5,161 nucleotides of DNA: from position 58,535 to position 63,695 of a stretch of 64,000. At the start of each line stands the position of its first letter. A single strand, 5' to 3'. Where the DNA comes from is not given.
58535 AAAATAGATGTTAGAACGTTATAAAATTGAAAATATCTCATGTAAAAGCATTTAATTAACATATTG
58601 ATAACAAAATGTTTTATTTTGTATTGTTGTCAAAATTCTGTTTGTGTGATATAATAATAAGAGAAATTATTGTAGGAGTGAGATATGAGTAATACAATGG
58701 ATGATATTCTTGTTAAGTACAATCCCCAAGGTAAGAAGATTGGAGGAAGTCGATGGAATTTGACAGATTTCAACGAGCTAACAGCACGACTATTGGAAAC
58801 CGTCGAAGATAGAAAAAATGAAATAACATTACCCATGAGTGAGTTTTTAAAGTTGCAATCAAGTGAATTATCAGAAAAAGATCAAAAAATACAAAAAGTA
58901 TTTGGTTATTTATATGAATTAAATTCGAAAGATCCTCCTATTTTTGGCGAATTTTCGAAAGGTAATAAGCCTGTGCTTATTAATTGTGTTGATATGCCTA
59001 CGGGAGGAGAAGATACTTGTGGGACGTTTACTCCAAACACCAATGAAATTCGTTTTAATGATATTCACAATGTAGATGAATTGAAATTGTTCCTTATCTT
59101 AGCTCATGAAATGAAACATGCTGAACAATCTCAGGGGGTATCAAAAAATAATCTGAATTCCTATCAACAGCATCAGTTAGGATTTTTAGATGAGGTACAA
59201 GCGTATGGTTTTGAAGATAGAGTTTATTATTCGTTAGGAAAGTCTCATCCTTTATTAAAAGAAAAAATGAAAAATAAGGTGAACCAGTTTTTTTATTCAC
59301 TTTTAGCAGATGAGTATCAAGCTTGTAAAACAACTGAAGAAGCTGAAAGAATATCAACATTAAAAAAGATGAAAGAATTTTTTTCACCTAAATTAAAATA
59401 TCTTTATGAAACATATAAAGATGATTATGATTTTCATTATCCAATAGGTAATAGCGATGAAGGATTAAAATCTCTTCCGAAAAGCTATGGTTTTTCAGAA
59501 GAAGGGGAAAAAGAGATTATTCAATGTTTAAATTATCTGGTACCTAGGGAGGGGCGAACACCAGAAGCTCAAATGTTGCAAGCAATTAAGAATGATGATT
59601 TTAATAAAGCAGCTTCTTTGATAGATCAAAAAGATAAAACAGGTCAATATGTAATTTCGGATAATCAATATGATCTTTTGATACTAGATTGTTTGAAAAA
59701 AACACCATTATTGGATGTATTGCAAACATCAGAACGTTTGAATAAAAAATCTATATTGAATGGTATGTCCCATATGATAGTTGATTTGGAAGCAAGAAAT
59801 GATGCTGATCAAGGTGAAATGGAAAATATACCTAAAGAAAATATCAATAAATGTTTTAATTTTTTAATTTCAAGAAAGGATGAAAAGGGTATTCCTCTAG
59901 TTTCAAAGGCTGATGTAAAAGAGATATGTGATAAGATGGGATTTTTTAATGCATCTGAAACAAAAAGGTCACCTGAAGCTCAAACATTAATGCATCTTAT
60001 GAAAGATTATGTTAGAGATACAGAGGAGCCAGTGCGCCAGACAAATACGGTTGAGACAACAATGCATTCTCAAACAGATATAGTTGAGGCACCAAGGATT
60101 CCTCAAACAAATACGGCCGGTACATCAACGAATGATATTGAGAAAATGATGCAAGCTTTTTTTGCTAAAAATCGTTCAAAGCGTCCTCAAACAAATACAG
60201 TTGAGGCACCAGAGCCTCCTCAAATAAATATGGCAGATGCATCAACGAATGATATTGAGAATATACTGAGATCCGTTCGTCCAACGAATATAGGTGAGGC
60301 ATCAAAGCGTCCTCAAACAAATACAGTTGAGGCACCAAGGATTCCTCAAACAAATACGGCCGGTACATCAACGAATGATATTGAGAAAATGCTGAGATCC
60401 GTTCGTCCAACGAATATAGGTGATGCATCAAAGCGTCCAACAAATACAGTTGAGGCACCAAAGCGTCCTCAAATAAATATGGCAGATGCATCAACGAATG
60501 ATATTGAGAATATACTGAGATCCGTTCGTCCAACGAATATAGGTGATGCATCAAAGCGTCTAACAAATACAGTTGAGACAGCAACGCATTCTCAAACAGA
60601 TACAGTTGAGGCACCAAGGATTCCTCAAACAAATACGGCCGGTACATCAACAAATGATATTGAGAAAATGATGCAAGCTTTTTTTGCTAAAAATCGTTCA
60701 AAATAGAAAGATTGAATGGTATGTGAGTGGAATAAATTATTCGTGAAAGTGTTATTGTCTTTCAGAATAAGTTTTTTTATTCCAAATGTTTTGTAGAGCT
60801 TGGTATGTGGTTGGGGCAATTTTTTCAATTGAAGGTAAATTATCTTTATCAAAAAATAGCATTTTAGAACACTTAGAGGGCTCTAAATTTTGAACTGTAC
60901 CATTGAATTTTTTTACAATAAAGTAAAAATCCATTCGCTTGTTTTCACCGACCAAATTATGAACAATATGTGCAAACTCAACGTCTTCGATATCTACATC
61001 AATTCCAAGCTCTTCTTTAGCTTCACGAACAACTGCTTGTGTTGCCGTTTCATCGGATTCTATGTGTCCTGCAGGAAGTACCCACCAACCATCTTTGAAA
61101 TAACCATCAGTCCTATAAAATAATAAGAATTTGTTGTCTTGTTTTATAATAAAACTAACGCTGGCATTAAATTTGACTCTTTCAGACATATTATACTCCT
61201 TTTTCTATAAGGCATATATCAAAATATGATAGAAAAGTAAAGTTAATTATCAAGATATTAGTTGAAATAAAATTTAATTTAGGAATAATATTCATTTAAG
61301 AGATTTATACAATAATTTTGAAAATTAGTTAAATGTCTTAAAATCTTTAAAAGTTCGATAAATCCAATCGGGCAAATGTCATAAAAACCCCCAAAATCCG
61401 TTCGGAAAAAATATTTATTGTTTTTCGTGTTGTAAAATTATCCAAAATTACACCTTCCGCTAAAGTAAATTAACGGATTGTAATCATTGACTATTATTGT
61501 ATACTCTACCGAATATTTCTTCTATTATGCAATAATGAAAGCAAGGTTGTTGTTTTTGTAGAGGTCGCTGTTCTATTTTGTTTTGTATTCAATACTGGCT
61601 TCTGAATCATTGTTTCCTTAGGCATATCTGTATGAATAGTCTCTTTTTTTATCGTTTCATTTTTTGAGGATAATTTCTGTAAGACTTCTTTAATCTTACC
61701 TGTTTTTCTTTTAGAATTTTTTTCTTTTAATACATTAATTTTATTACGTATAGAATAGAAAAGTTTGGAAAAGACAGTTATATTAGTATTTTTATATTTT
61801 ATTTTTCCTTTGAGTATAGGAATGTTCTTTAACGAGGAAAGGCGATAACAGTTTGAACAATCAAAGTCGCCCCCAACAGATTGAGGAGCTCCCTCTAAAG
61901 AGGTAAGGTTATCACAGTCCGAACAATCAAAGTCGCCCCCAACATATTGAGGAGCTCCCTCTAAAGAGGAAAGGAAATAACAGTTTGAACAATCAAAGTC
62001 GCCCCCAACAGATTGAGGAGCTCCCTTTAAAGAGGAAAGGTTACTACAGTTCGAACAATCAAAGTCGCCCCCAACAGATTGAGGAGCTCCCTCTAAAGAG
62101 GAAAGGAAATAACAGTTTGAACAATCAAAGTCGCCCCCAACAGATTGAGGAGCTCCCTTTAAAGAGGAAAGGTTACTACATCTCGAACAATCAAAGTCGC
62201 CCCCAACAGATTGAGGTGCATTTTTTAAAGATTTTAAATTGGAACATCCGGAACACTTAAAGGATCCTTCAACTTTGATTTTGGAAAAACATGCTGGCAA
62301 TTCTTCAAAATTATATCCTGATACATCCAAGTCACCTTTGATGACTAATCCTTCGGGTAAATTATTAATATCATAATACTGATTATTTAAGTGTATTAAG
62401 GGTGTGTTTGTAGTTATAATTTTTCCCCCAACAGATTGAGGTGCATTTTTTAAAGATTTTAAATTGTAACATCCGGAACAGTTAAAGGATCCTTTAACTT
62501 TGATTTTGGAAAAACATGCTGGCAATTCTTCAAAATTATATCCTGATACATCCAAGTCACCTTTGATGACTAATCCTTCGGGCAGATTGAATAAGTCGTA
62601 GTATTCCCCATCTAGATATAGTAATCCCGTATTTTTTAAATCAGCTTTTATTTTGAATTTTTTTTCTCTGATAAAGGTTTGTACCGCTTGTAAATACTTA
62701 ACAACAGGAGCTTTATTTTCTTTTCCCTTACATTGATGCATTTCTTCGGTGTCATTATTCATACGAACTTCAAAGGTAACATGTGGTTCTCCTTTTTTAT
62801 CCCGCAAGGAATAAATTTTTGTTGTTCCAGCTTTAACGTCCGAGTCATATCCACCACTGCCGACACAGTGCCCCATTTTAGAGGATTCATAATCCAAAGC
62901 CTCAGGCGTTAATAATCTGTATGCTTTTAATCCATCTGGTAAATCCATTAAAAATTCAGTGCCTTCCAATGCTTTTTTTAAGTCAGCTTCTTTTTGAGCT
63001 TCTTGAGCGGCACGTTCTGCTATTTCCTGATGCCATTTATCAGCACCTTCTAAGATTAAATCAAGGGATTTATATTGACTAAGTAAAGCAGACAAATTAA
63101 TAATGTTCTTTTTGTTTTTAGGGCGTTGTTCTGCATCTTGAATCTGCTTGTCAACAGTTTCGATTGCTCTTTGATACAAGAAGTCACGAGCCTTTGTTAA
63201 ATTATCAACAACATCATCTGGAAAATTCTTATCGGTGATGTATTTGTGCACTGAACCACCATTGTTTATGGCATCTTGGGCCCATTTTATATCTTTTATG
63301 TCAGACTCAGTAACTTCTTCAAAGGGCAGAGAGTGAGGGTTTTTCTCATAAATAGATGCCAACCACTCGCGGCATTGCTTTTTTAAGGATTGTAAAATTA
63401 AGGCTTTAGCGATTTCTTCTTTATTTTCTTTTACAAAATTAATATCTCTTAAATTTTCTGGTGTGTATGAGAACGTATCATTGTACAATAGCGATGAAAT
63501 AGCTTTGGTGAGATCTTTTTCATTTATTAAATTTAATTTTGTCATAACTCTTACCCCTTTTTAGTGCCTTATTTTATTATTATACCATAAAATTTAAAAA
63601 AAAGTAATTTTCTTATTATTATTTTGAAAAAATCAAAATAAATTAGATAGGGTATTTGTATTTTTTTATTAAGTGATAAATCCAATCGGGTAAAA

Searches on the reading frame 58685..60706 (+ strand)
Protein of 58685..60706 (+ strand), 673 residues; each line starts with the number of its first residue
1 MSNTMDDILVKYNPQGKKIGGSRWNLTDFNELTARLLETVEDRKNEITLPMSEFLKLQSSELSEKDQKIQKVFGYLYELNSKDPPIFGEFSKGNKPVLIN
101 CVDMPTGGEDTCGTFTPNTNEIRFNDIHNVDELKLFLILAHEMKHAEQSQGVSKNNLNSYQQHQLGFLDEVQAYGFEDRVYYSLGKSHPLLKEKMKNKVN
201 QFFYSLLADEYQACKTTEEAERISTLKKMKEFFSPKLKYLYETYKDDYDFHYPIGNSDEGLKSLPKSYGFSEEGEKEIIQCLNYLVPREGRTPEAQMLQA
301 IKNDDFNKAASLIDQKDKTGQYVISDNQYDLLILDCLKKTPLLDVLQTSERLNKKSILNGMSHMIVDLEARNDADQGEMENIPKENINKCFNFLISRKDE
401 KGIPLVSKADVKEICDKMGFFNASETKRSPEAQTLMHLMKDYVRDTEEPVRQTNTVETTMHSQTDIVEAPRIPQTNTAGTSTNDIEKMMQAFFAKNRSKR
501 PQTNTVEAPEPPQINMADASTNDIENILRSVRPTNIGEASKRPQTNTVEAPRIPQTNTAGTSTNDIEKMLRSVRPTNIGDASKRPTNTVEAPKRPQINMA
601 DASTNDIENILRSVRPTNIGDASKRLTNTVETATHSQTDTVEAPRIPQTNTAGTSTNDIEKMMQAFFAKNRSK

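Call 15: search_protein_families(library=pfam, proteins=[window:58685-60706:+], max_evalue=0.001)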
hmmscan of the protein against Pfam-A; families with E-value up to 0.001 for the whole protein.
window:58685-60706:+ (673 aa): 3 families
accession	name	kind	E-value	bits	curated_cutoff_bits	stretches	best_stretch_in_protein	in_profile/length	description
PF13932.14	SAM_GIDA_C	-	4.8e-05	23.5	27.1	0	525-541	28-44/57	tRNA modifying enzyme MnmG/GidA C-terminal helical bundle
PF20573.4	DUF6782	-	0.00028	20.7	27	0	110-152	67-108/241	Putative metallopeptidase family (DUF6782)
PF13250.11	DUF4041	-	0.00054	20.2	27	0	607-632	11-36/56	Domain of unknown function (DUF4041)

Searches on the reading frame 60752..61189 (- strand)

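Call 15: search_protein_families(library=pfam, proteins=[window:60752-61189:-], max_evalue=0.001)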
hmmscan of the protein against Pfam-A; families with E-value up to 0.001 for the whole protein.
window:60752-61189:- (145 aa): 3 families
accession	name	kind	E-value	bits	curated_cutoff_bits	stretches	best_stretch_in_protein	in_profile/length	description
PF00293.34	NUDIX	-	6e-17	62.4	21.1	1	9-130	4-129/134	NUDIX domain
PF14815.12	NUDIX_4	-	2.2e-07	31.1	35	1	13-120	4-100/113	NUDIX domain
PF22327.2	Nudt16-like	-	0.00014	22.3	27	1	33-96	32-96/161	U8 snoRNA-decapping enzyme-like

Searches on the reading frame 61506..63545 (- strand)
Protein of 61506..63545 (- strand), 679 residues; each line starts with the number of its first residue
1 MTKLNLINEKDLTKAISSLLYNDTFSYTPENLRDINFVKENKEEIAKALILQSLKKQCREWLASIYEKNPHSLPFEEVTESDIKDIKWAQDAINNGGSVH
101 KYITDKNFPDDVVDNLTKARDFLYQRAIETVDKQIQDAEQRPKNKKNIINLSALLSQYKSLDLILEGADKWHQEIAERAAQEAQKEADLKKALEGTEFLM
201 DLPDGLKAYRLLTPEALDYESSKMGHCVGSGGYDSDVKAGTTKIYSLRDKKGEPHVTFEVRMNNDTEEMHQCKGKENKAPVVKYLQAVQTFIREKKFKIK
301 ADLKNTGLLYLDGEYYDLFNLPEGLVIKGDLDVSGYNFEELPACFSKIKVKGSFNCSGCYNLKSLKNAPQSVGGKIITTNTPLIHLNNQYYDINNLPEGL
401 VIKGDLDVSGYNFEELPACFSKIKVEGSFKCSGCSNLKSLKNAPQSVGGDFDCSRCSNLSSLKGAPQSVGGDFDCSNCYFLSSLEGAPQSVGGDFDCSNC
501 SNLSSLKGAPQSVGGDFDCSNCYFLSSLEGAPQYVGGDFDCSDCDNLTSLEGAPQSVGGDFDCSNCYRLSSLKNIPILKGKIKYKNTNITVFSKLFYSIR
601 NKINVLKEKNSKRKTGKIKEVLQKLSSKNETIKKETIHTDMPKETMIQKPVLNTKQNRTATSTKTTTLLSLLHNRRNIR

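Call 15: search_protein_families(library=pfam, proteins=[window:61506-63545:-], max_evalue=0.001)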
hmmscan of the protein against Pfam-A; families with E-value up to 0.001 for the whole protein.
window:61506-63545:- (679 aa): 1 family
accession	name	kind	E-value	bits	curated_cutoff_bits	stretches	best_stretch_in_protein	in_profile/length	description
PF14284.11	PcfJ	-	1.6e-09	38.2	25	1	172-287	31-145/147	PcfJ-like protein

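Call 81: find_encoding_contigs(protein=window:61506-63545:-, flank=10000, max_places=2)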
Protein window:61506-63545:- (679 aa): no gene with exactly this product is on record in the collection.
